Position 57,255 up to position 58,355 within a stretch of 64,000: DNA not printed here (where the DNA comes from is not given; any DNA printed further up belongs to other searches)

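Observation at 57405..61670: Four-gene translationally coupled operon methyltransferase-bshC-bshB-bshA: complete bacillithiol pathway plus a candidate N-methylating enzyme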

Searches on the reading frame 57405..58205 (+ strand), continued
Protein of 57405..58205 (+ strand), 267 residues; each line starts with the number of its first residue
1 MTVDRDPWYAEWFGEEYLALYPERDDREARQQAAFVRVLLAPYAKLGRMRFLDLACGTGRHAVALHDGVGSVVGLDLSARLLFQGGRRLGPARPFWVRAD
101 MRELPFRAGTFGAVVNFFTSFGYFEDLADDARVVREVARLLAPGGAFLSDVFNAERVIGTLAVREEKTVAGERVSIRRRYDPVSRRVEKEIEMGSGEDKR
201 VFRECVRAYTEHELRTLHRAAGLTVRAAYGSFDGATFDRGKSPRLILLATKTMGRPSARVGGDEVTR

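Call 56: find_homologous_proteins(query=P0246, max_evalue=1e-10)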
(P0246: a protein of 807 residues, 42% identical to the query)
Query P0246 (807 aa): 331 proteins with E <= 1e-10 among 8000 candidates; the best 120 are listed.
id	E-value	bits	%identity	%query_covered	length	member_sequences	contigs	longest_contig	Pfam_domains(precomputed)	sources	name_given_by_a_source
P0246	0.0e+0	1789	100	100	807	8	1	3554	PF13847.13,PF13489.13,PF13649.13,PF10079.16,PF08241.19,PF08242.19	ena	-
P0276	0.0e+0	1239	72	100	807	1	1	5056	PF13847.13,PF13489.13,PF13649.13,PF10079.16,PF24850.2,PF08241.19,PF08242.19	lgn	-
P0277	0.0e+0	1207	68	100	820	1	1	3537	PF13847.13,PF13489.13,PF13649.13,PF10079.16,PF24850.2,PF08241.19,PF08242.19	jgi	jgi:bacillithiol biosynthesis cysteine-adding enzyme BshC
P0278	4.1e-140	487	53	60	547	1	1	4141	PF10079.16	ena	-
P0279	1.5e-137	478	51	61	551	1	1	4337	PF10079.16,PF24850.2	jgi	jgi:bacillithiol biosynthesis cysteine-adding enzyme BshC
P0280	4.4e-124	434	47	59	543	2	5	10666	PF10079.16,PF24850.2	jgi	-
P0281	4.8e-123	430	45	64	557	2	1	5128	PF10079.16,PF24850.2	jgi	-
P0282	2.0e-121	425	47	59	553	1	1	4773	PF10079.16,PF24850.2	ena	-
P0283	3.4e-121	424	47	57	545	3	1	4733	PF10079.16,PF24850.2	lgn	-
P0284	9.1e-120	419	46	59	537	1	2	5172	PF10079.16,PF24850.2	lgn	-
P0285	1.2e-119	419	46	59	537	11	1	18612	PF10079.16,PF24850.2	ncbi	-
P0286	2.9e-119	418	45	62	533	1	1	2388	PF10079.16,PF24850.2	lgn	-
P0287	8.7e-119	416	49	54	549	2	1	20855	PF10079.16,PF24850.2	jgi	jgi:bacillithiol biosynthesis cysteine-adding enzyme BshC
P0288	1.8e-118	415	46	60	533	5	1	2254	PF10079.16,PF24850.2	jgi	-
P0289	2.3e-118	415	48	58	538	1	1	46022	PF10079.16,PF24850.2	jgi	jgi:bacillithiol biosynthesis cysteine-adding enzyme BshC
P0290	1.4e-117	412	45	59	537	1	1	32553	PF10079.16,PF24850.2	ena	-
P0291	4.9e-117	410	46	60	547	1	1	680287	PF10079.16,PF24850.2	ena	-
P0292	1.5e-116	409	45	59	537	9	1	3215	PF10079.16,PF24850.2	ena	-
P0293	1.8e-115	405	46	58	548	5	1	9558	PF10079.16,PF24850.2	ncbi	-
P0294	2.5e-115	405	44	58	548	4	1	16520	PF10079.16,PF24850.2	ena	-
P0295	4.5e-115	404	44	61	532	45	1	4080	PF10079.16,PF24850.2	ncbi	-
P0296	2.4e-114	402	45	60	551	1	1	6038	PF10079.16,PF24850.2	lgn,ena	-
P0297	2.1e-112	395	46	60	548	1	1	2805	PF10079.16,PF24850.2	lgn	-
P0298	1.0e-111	393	45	59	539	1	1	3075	PF10079.16,PF24850.2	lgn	-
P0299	2.2e-111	392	46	59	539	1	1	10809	PF10079.16,PF24850.2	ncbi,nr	ncbi:MAG: bacillithiol biosynthesis BshC [Planctomycetes bacterium]|nr:bacillithiol biosynthesis Bsh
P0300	2.6e-111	391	44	58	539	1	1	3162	PF10079.16,PF24850.2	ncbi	-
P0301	7.1e-110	387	43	59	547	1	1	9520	PF10079.16,PF24850.2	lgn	-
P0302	1.1e-108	383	44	59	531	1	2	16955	PF10079.16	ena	-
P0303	7.1e-108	380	42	63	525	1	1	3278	PF10079.16,PF24850.2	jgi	jgi:bacillithiol biosynthesis cysteine-adding enzyme BshC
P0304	4.4e-107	377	43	59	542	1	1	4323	PF10079.16,PF24850.2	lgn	-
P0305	1.0e-106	376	43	57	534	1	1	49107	PF10079.16,PF24850.2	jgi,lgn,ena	-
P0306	1.7e-106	376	43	59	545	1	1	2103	PF10079.16,PF24850.2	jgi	jgi:bacillithiol biosynthesis cysteine-adding enzyme BshC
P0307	2.9e-106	375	44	57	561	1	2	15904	PF10079.16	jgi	jgi:bacillithiol biosynthesis cysteine-adding enzyme BshC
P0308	8.2e-106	373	44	56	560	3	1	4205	PF10079.16,PF24850.2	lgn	-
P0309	9.1e-106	373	46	56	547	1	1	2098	PF10079.16,PF24850.2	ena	-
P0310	1.1e-105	373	43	59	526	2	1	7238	PF10079.16,PF24850.2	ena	-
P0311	1.6e-103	366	42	59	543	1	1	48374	PF10079.16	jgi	jgi:bacillithiol biosynthesis cysteine-adding enzyme BshC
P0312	2.5e-102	362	43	59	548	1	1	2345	PF10079.16,PF24850.2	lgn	-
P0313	8.0e-102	360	44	56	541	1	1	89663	PF10079.16,PF24850.2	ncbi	-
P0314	1.3e-100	356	41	59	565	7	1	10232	PF10079.16,PF24850.2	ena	-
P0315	5.1e-100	354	41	59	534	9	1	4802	PF10079.16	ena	-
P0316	6.7e-100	354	43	58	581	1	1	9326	PF10079.16,PF24850.2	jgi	jgi:bacillithiol biosynthesis cysteine-adding enzyme BshC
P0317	3.6e-98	348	43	59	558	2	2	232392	PF10079.16,PF24850.2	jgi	jgi:bacillithiol biosynthesis cysteine-adding enzyme BshC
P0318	2.3e-97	345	44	53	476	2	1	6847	PF10079.16,PF24850.2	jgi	-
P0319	5.6e-92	328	48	45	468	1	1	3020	PF10079.16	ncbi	ncbi:MAG: bacillithiol biosynthesis BshC, partial [Planctomycetota bacterium]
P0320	8.5e-89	317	39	62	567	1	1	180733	PF10079.16,PF24850.2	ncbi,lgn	-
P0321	1.1e-71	261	38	56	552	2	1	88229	PF10079.16,PF24850.2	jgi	jgi:bacillithiol biosynthesis cysteine-adding enzyme BshC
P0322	8.3e-48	181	33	57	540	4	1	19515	PF10079.16,PF24850.2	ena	-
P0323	2.4e-44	170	33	57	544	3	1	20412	PF10079.16,PF24850.2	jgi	-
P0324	6.6e-44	169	32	53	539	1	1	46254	PF10079.16,PF24850.2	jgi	jgi:bacillithiol biosynthesis cysteine-adding enzyme BshC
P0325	1.5e-43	167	33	60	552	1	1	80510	PF10079.16,PF24850.2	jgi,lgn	-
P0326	1.5e-42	164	32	55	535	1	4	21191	PF10079.16,PF24850.2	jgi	jgi:bacillithiol biosynthesis cysteine-adding enzyme BshC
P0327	1.6e-42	164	33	53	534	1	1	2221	PF10079.16,PF24850.2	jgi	jgi:bacillithiol synthase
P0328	1.8e-42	164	33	55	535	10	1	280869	PF10079.16,PF24850.2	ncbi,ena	-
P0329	3.5e-42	163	32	56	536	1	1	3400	PF10079.16,PF24850.2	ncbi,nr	ncbi:MAG: bacillithiol biosynthesis cysteine-adding enzyme BshC [Acidobacteria bacterium]|nr:bacilli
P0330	3.5e-42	163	31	57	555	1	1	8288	PF10079.16,PF24850.2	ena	-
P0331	4.4e-41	159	30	57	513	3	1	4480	PF10079.16,PF24850.2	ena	-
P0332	1.8e-40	157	33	56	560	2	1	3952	PF10079.16,PF24850.2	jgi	jgi:bacillithiol biosynthesis cysteine-adding enzyme BshC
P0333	1.1e-39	155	32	56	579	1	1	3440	PF10079.16,PF24850.2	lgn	-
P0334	2.4e-39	153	32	56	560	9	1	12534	PF10079.16,PF24850.2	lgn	-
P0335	2.5e-39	153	32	55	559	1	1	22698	PF10079.16,PF24850.2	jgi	jgi:bacillithiol synthase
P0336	2.5e-39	153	31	58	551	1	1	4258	PF10079.16,PF24850.2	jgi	jgi:bacillithiol biosynthesis cysteine-adding enzyme BshC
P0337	2.6e-39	153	32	55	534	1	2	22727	PF10079.16,PF24850.2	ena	-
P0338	2.7e-39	153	31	53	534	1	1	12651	PF10079.16,PF24850.2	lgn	-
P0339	3.6e-39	153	31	54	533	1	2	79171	PF10079.16,PF24850.2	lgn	-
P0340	1.2e-38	151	29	60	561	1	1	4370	PF10079.16,PF24850.2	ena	-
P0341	1.4e-38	151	32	57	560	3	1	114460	PF10079.16,PF24850.2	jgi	jgi:bacillithiol synthase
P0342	2.5e-38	150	33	57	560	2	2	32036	PF10079.16,PF24850.2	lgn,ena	-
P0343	2.6e-38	150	32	56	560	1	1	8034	PF10079.16,PF24850.2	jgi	jgi:bacillithiol biosynthesis cysteine-adding enzyme BshC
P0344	3.3e-38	150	30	54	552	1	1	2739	PF10079.16,PF24850.2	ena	-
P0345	4.6e-38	149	33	59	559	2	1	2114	PF10079.16,PF24850.2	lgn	-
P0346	3.1e-37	147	30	55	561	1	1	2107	PF10079.16,PF24850.2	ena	-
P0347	5.3e-37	146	32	56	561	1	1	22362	PF10079.16,PF24850.2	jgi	jgi:bacillithiol biosynthesis cysteine-adding enzyme BshC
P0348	5.6e-37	146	29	54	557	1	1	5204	PF10079.16,PF24850.2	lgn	-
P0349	8.6e-37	145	31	59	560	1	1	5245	PF10079.16,PF24850.2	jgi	jgi:bacillithiol synthase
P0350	1.2e-36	145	32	55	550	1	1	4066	PF10079.16,PF24850.2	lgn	-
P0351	1.3e-36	144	31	56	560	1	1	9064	PF10079.16,PF24850.2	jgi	jgi:bacillithiol biosynthesis cysteine-adding enzyme BshC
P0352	2.1e-36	144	32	60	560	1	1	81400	PF10079.16,PF24850.2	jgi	jgi:bacillithiol biosynthesis cysteine-adding enzyme BshC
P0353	6.5e-36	142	35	41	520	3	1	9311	PF10079.16,PF24850.2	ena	-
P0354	1.3e-35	141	31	61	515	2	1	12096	PF10079.16,PF24850.2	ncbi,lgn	-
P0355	1.6e-35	141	34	38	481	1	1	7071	PF10079.16,PF24850.2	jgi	jgi:bacillithiol biosynthesis cysteine-adding enzyme BshC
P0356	1.7e-35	141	29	57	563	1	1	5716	PF10079.16,PF24850.2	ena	-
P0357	4.3e-35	139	28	55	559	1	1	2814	PF10079.16,PF24850.2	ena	-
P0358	9.8e-35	138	29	54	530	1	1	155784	PF10079.16,PF24850.2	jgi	-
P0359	3.5e-34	136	32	53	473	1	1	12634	PF10079.16,PF24850.2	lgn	-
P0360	4.4e-34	136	31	56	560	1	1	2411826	PF10079.16,PF24850.2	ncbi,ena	-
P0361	7.7e-34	135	33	44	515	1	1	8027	PF10079.16,PF24850.2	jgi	jgi:bacillithiol biosynthesis cysteine-adding enzyme BshC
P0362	1.2e-33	135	30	53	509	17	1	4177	PF10079.16,PF24850.2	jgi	jgi:bacillithiol biosynthesis cysteine-adding enzyme BshC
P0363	1.3e-33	135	30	65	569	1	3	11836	PF10079.16,PF24850.2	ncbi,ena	-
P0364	1.5e-33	134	31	57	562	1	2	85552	PF10079.16,PF24850.2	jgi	-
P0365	3.9e-33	133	34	40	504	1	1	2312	PF10079.16,PF24850.2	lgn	-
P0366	6.0e-33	132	27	53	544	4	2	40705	PF10079.16,PF24850.2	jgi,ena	-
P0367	6.6e-33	132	28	60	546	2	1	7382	PF10079.16,PF24850.2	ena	-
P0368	7.1e-33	132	31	59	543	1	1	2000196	PF10079.16,PF24850.2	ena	-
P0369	7.4e-33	132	28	56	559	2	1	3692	PF10079.16,PF24850.2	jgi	-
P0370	7.9e-33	132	31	54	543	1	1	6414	PF10079.16,PF24850.2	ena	-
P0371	1.3e-32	131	29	63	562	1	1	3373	PF10079.16,PF24850.2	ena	-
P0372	4.0e-32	130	29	55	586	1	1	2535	PF10079.16,PF24850.2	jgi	-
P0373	5.7e-32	129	30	51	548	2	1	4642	PF10079.16,PF24850.2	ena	-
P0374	1.1e-31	128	28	53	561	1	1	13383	PF10079.16,PF24850.2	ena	-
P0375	1.3e-31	128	27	56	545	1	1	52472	PF10079.16,PF24850.2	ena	-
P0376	2.8e-31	127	29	55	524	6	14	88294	PF10079.16,PF24850.2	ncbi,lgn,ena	-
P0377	4.6e-31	126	27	57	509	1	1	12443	PF10079.16,PF24850.2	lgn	-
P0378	1.1e-30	125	28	57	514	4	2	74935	PF10079.16,PF24850.2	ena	-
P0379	1.8e-30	124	29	55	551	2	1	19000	PF10079.16,PF24850.2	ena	-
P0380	2.2e-30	124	35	40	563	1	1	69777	PF10079.16,PF24850.2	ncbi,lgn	ncbi:MAG: bacillithiol biosynthesis cysteine-adding enzyme BshC [Rubricoccaceae bacterium]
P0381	2.6e-30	124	33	44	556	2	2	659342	PF10079.16,PF24850.2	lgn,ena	-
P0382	4.1e-30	123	33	39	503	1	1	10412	PF10079.16,PF24850.2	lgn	-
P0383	7.0e-30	122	29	55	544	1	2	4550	PF10079.16,PF24850.2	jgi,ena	-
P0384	8.6e-30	122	29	54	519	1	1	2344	PF10079.16,PF24850.2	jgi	-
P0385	1.6e-29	121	30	54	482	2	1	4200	PF10079.16,PF24850.2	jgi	jgi:uncharacterized protein YllA (UPF0747 family)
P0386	1.9e-29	121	29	39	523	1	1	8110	PF10079.16,PF24850.2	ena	-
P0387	2.1e-29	121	30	55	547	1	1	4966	PF10079.16,PF24850.2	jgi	jgi:bacillithiol biosynthesis cysteine-adding enzyme BshC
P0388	2.3e-29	121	32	58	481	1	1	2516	PF10079.16,PF24850.2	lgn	-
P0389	2.5e-29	120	29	56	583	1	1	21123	PF10079.16,PF24850.2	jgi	-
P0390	3.1e-29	120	30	56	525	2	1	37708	PF10079.16,PF24850.2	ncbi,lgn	ncbi:MAG TPA: bacillithiol biosynthesis BshC [Gemmatimonadaceae bacterium]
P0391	3.6e-29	120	33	45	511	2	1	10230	PF10079.16,PF24850.2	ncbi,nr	ncbi:MAG TPA: bacillithiol biosynthesis cysteine-adding enzyme BshC [Gemmatimonadales bacterium]|nr:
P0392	4.5e-29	120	30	58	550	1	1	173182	PF10079.16,PF24850.2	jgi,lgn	-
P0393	4.5e-29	120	27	56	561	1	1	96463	PF10079.16,PF24850.2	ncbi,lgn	-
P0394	4.7e-29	119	29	55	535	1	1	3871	PF10079.16,PF24850.2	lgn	-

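Call 73: find_encoding_contigs(protein=P0269, flank=5000, max_places=3)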
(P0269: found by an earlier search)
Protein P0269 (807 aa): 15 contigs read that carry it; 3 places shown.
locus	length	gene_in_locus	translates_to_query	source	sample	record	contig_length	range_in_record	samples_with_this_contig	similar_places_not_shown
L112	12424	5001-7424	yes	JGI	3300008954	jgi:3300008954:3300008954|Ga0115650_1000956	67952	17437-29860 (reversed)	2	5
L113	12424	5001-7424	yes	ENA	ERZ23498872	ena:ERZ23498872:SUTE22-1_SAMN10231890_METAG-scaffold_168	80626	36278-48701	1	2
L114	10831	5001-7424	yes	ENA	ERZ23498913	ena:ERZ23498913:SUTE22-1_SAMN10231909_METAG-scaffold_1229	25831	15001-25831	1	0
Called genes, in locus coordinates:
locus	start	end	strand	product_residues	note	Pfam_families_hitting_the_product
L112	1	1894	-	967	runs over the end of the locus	PF00515:TPR_1 (faint), PF07719:TPR_2 (faint), PF09976:TPR_21 (faint), PF12895:ANAPC3 (faint), PF13432:TPR_16 (weak), PF14559:TPR_19 (weak), PF13485:Peptidase_MA_2, PF13432:TPR_16 (weak), +9 more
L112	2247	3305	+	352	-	PF01351:RNase_HII (faint)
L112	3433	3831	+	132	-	PF07238:PilZ (weak)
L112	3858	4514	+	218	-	-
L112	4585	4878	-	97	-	-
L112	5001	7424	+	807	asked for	PF13489:Methyltransf_23, PF08241:Methyltransf_11, PF08242:Methyltransf_12 (weak), PF13649:Methyltransf_25, PF13847:Methyltransf_31, PF10079:Rossmann-like_BshC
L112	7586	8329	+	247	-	PF02585:PIG-L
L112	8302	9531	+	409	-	PF13439:Glyco_transf_4, PF13477:Glyco_trans_4_2 (faint), PF13579:Glyco_trans_4_4, PF20706:GT4-conflict, PF00534:Glycos_transf_1, PF13692:Glyco_trans_1_4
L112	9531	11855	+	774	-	PF17764:PriA_3primeBD, PF00270:DEAD, PF04851:ResIII, PF18319:Zn_ribbon_PriA, PF00271:Helicase_C (weak), PF18074:PriA_C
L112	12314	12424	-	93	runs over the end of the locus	PF00216:Bac_DNA_binding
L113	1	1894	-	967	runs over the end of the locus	PF00515:TPR_1 (faint), PF07719:TPR_2 (faint), PF09976:TPR_21 (faint), PF12895:ANAPC3 (faint), PF13432:TPR_16 (weak), PF14559:TPR_19 (weak), PF13485:Peptidase_MA_2, PF13432:TPR_16 (weak), +9 more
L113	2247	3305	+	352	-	PF01351:RNase_HII (faint)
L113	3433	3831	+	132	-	PF07238:PilZ (weak)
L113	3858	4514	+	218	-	-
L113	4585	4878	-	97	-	-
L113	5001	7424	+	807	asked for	PF13489:Methyltransf_23, PF08241:Methyltransf_11, PF08242:Methyltransf_12 (weak), PF13649:Methyltransf_25, PF13847:Methyltransf_31, PF10079:Rossmann-like_BshC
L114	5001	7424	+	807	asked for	PF13489:Methyltransf_23, PF08241:Methyltransf_11, PF08242:Methyltransf_12 (weak), PF13649:Methyltransf_25, PF13847:Methyltransf_31, PF10079:Rossmann-like_BshC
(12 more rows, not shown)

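Call 76: search_protein_families(library=ncbifam, proteins=[L008:4821-6395:+, L001:7771-9330:+, L004:7777-9366:+, P0329, P0299], max_evalue=1e-10)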
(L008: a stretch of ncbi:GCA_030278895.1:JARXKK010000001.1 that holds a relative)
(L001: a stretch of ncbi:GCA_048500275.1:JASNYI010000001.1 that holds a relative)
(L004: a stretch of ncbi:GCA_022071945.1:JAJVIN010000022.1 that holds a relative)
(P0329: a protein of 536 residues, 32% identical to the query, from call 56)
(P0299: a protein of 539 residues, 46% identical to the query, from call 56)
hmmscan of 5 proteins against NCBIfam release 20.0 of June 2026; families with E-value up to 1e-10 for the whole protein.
L008:4821-6395:+ (525 aa): 1 family
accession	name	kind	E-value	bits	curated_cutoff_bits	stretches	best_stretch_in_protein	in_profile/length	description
TIGR03998.1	thiol_BshC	equivalog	4.6e-67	227.1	265.8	1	57-509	63-515/529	bacillithiol biosynthesis cysteine-adding enzyme BshC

L001:7771-9330:+ (520 aa): 1 family
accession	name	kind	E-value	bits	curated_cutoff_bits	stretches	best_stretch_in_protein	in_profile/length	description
TIGR03998.1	thiol_BshC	equivalog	6.9e-69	233.1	265.8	1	37-504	46-515/529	bacillithiol biosynthesis cysteine-adding enzyme BshC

L004:7777-9366:+ (530 aa): 1 family
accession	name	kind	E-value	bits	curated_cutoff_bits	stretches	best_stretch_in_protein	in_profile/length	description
TIGR03998.1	thiol_BshC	equivalog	1.2e-67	229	265.8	1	74-514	70-516/529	bacillithiol biosynthesis cysteine-adding enzyme BshC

P0329 (536 aa): 1 family
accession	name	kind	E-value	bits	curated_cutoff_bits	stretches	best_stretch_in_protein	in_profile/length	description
TIGR03998.1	thiol_BshC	equivalog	8.9e-114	381.2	265.8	1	25-525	14-520/529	bacillithiol biosynthesis cysteine-adding enzyme BshC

P0299 (539 aa): 1 family
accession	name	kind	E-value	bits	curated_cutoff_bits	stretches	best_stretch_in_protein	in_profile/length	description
TIGR03998.1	thiol_BshC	equivalog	1.8e-76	258.1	265.8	1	56-525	43-521/529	bacillithiol biosynthesis cysteine-adding enzyme BshC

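Call 77: find_encoding_contigs(protein=P0360, flank=4000, max_places=1)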
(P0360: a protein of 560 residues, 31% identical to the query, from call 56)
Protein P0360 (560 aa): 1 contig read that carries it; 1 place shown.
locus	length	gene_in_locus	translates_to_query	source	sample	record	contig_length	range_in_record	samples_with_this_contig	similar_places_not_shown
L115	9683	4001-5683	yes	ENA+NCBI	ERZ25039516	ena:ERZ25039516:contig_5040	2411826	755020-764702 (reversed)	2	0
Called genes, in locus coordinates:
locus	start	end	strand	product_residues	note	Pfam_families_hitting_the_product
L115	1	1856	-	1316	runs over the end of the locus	PF01734:Patatin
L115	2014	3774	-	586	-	-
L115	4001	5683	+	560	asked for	PF10079:Rossmann-like_BshC, PF24850:CC_BshC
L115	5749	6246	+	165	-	PF13240:Zn_Ribbon_1 (weak), PF13248:Zn_ribbon_3 (weak)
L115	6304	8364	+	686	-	PF02518:HATPase_c (weak), PF13589:HATPase_c_3, PF01119:DNA_mis_repair, PF08676:MutL_C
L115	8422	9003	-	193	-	PF06078:DUF937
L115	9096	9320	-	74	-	PF07311:Dodecin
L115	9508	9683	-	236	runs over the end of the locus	PF00702:Hydrolase, PF12710:HAD, PF13419:HAD_2, PF13242:Hydrolase_like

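Call 78: find_encoding_contigs(protein=P0328, flank=4000, max_places=1)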
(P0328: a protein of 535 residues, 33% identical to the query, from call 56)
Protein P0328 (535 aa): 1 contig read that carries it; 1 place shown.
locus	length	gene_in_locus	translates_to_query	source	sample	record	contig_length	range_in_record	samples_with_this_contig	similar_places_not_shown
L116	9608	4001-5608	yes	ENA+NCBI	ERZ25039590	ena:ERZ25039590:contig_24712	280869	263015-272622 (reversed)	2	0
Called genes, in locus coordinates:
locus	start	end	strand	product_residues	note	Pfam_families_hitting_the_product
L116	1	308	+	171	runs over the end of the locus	PF01584:CheW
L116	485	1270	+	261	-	PF01243:PNPOx_N, PF13883:CREG_beta-barrel, PF10615:DUF2470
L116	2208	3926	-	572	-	-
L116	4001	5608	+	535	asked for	PF10079:Rossmann-like_BshC, PF24850:CC_BshC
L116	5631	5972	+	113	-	-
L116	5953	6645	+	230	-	PF03009:GDPD, PF13653:GDPD_2 (weak)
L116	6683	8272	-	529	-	PF00890:FAD_binding_2 (weak), PF01266:DAO, PF01494:FAD_binding_3 (weak), PF12831:FAD_oxidored, PF13450:NAD_binding_8 (weak), PF16901:DAO_C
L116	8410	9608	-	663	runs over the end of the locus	PF02922:CBM_48, PF00128:Alpha-amylase (weak), PF02806:Alpha-amylase_C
